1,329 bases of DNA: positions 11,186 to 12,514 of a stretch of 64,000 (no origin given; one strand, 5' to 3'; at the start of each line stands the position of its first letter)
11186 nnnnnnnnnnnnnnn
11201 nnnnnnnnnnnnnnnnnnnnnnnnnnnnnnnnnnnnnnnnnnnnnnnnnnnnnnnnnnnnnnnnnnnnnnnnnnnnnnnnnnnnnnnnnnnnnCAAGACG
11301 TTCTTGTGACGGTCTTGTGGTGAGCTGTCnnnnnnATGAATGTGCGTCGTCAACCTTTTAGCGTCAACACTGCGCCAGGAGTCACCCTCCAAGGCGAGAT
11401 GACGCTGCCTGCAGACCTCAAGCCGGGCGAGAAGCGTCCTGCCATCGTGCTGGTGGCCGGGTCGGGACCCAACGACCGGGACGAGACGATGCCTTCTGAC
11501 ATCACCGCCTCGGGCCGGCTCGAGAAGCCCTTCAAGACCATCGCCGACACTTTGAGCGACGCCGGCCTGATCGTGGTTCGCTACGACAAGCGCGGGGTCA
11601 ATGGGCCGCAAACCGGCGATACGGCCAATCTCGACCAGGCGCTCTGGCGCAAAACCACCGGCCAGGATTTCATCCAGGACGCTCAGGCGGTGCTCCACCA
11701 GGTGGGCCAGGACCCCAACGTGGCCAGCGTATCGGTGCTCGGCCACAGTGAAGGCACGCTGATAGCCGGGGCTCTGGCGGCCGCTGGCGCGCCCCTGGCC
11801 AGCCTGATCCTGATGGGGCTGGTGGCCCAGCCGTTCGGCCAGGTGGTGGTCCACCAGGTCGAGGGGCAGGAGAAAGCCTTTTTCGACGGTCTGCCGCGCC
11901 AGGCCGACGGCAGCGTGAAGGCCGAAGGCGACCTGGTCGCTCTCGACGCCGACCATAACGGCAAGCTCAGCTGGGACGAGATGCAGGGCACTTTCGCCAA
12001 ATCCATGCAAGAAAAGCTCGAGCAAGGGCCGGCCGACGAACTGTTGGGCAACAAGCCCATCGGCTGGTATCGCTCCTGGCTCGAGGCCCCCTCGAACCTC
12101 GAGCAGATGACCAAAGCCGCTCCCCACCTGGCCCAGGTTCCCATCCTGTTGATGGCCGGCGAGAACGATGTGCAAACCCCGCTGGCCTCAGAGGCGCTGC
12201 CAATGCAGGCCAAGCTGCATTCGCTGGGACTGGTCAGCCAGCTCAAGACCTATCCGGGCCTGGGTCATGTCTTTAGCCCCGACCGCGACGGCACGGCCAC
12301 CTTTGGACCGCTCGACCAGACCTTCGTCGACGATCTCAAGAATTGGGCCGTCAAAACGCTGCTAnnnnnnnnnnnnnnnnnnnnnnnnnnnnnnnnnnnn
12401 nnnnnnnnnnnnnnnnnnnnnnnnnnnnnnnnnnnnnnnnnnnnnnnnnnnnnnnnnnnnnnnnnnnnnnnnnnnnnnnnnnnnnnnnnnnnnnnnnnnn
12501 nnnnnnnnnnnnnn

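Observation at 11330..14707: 1125-aa alpha/beta hydrolase with an inserted canonical EF-hand and a C-terminal triple HPDG(F/W)DxGL repeat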

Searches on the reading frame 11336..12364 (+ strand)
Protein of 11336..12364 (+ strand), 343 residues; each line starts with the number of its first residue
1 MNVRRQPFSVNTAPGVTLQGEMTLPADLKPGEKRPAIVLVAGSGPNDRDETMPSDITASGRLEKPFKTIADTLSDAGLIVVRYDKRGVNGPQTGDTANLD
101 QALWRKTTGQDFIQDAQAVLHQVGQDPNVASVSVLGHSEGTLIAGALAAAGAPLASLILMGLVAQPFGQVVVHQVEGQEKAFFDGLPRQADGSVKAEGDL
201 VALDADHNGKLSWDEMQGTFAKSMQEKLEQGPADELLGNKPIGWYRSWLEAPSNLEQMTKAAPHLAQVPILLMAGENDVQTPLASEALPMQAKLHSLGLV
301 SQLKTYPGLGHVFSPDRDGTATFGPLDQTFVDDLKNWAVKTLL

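Call 43: find_homologous_proteins(query=window:11336-12364:+, max_evalue=0.00001)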
Query window:11336-12364:+ (343 aa): 2016 proteins with E <= 0.00001 among 8000 candidates; the best 120 are listed.
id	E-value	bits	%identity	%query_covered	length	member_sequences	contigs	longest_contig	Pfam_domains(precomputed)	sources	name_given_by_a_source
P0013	2.4e-54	203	37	95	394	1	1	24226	PF00326.28,PF08840.18,PF12146.16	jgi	jgi:uncharacterized protein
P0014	1.6e-36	145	37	69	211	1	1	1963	PF00326.28,PF07859.20,PF12697.14,PF01738.25,PF08840.18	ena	-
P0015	1.2e-24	106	28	98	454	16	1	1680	PF00326.28,PF12697.14,PF01738.25,PF08840.18,PF00561.27,PF12146.16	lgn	-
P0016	2.5e-21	95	30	99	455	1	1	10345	PF00326.28,PF12697.14,PF00561.27,PF12146.16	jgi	jgi:uncharacterized protein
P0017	3.1e-21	94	31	94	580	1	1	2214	PF02129.25,PF00326.28,PF06500.18,PF12697.14,PF01738.25,PF08840.18,PF00561.27,PF12146.16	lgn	-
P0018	1.1e-20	93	29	95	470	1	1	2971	PF02129.25,PF00326.28,PF12697.14,PF01738.25,PF08840.18,PF00561.27,PF02273.22,PF12146.16,PF20434.6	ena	-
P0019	2.3e-20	91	26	99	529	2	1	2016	PF02129.25,PF00326.28,PF07859.20,PF01738.25,PF08840.18,PF00561.27,PF12146.16,PF20434.6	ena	-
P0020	2.4e-20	91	29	95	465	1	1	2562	PF02129.25,PF00326.28,PF12697.14,PF01738.25,PF08840.18,PF00561.27,PF02273.22,PF12146.16,PF20434.6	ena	-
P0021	2.7e-20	91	30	89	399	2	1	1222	PF02129.25,PF12697.14,PF01738.25,PF08840.18,PF00561.27,PF12146.16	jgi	jgi:hypothetical protein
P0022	2.7e-20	91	29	95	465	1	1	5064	PF02129.25,PF00326.28,PF12697.14,PF01738.25,PF08840.18,PF00561.27,PF02273.22,PF12146.16,PF20434.6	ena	-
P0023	5.7e-20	90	30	93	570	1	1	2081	PF02129.25,PF00326.28,PF06500.18,PF12697.14,PF01738.25,PF08840.18,PF00561.27,PF12146.16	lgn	-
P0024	6.4e-20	90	29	95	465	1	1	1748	PF02129.25,PF00326.28,PF12697.14,PF01738.25,PF08840.18,PF00561.27,PF02273.22,PF12146.16,PF20434.6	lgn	-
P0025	8.2e-20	90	33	91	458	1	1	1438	PF02129.25,PF00326.28,PF12697.14,PF00561.27,PF12146.16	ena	-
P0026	1.1e-19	89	27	96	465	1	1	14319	PF02129.25,PF00326.28,PF12697.14,PF01738.25,PF08840.18,PF00561.27,PF02273.22,PF12146.16,PF20434.6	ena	-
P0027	1.2e-19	89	32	92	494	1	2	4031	PF02129.25,PF00326.28,PF12697.14,PF08840.18,PF00561.27,PF12146.16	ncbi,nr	ncbi:MAG: alpha/beta fold hydrolase [Armatimonadota bacterium]|nr:alpha/beta fold hydrolase [Armatim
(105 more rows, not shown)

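Call 49: predict_structure(alignment_id=A4)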
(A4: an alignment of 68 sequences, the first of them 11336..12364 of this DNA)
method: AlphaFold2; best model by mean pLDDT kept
length: 343 residues; sequences in the alignment: 68
mean_pLDDT: 84.3   pTM: 0.85
mean pLDDT of the five models: 84.3, 83.9, 83.6, 82.4, 81.1
residues with pLDDT >= 90: 199; 70-90: 55; 50-70: 77; < 50: 12
segments of 3 or more residues with pLDDT < 50: 233-236, 239-241
pLDDT, mean of each block of 10 residues (from residue 1): 94 93 97 98 76 55 86 98 88 61 87 97 98 97 97 98 90 76 69 61 57 65 66 50 76 95 97 94 95 98 96 79 84 98 97
secondary structure, 60 per line:
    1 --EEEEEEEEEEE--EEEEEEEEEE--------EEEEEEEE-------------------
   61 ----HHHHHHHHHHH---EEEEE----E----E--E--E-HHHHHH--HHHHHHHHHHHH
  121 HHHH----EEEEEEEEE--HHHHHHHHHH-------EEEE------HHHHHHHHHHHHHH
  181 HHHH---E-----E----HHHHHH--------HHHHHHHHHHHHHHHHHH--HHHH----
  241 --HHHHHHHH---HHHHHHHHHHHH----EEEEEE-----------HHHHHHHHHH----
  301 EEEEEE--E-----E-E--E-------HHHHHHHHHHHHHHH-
elements in order: E3-13 E16-25 E34-41 H65-75 E79-83 H101-106 H109-124 E129-137 H140-149 E157-160 H167-184 H199-204 H213-230 H233-236 H243-250 H254-265 E270-275 H287-296 E301-306 H328-342
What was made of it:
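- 11336..12364 (+): Alpha/beta-hydrolase domain (aa 3-345), serine esterase/lipase type. AF2 pLDDT 84.3, pTM 0.85 (call 49).
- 11822..12115 (+): Lid/cap insertion (aa about 165-262), helical. AF2 helices 167-184, 199-204, 213-230 and 243-265 in model numbering, with lower pLDDT of 50-76 (call 49).
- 11945..11980 (+): EF-hand loop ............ (aa 206-217), with ligand positions 1, 3, 5, 9 and 12 being D, D, N, S and E. Helix-loop-helix in the AF2 model, with the exit helix starting at loop position 10 (call 49).
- On Alpha/beta-hydrolase fold, serine hydrolase: AF2 pLDDT 84.3 and pTM 0.85 (call 49).
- On EF-hand calcium-binding motif: The model shows helix 199-204, the loop, then helix 213-230 (model numbering). 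pLDDT there is only 57-65 (call 49).
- Helix-loop-helix in the model (call 49).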

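Call 51: fold_search(model_id=the predicted structure, library=pdb)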
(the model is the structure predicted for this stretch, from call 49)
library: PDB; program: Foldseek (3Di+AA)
matches with E <= 10: 1599; with E <= 0.001: 1114
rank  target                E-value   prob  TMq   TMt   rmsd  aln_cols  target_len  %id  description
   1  7qjm_B                5.7e-17  1.00  0.55  0.62  11.0       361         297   19  Crystal structure of an alpha/beta-hydrolase enzyme from Chloroflexus sp. MS-G (202) (released 2022-12-28)
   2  7qjm_A                1.0e-16  1.00  0.55  0.62  10.8       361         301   19  Crystal structure of an alpha/beta-hydrolase enzyme from Chloroflexus sp. MS-G (202) (released 2022-12-28)
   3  8b4u                  7.0e-16  1.00  0.60  0.76   8.0       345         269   18  The crystal structure of PET46, a PETase enzyme from Candidatus bathyarchaeota (released 2023-08-23)
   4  7q4j_A                3.1e-15  1.00  0.56  0.72   8.4       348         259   19  A thermostable lipase from Thermoanaerobacter thermohydrosulfuricus in complex a monoacylglycerol intermediate (released 2023-05-10)
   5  8skm_A                5.6e-15  1.00  0.55  0.73   7.8       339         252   18  Wild type chlorogenic acid esterase from Lactobacillus helveticus (released 2024-03-27)
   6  7q4h_A                7.5e-15  1.00  0.57  0.74   8.4       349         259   17  A thermostable lipase from Thermoanaerobacter thermohydrosulfuricus in complex with PMSF (released 2023-05-10)
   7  3pf9                  9.5e-15  1.00  0.53  0.71   8.4       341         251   16  Crystal structure of the Lactobacillus johnsonii cinnamoyl esterase LJ0536 S106A mutant (released 2011-08-31)
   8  7xri_A                1.0e-14  1.00  0.54  0.70   8.5       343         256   18  Feruloyl esterase mutant -S106A (released 2023-05-17)
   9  7z2x_A                1.5e-14  1.00  0.57  0.72   8.1       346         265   17  Wild-type ferulic acid esterase from Lactobacillus buchneri (released 2022-11-30)
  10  3pfb_A                2.2e-14  1.00  0.53  0.70   8.4       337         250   16  Crystal structure of the Lactobacillus johnsonii cinnamoyl esterase LJ0536 S106A mutant in complex with ethylferulate (released 2011-08-31)
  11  7z2u_A                2.3e-14  1.00  0.57  0.73   7.9       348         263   16  Wild-type ferulic acid esterase from Lactobacillus buchneri in complex with ferulate (released 2022-11-30)
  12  7xrh_B                3.1e-14  1.00  0.53  0.78   5.2       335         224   18  Feruloyl esterase from Lactobacillus acidophilus (released 2023-05-17)
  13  9h0z_D                3.1e-14  1.00  0.55  0.75   8.6       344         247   19  Crystal structure of TTL[Nle], thermophilic lipase TTL from Thermoanaerobacter thermohydrosulfuricus containing non-ca (released 2025-10-29)
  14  7qjn                  3.5e-14  1.00  0.55  0.67   9.5       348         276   16  Crystal structure of an alpha/beta-hydrolase enzyme from Candidatus Kryptobacter tengchongensis (306) (released 2022-12-28)
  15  7z2v_A                3.7e-14  1.00  0.57  0.73   7.8       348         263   16  Ferulic acid esterase variant S114A from Lactobacillus buchneri (released 2022-11-30)
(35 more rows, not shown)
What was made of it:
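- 11336..12364 (+): Foldseek top hits 7qjm, 8b4u, 7q4j, 8skm, 3pf9 (call 51).
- On Alpha/beta-hydrolase fold, serine hydrolase: Foldseek probability 1.00, E = 6e-17 to 1e-12, to many solved alpha/beta hydrolases (call 51).
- Confident model and fold matches to esterases, lipases and polyesterases (calls 49, 51).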
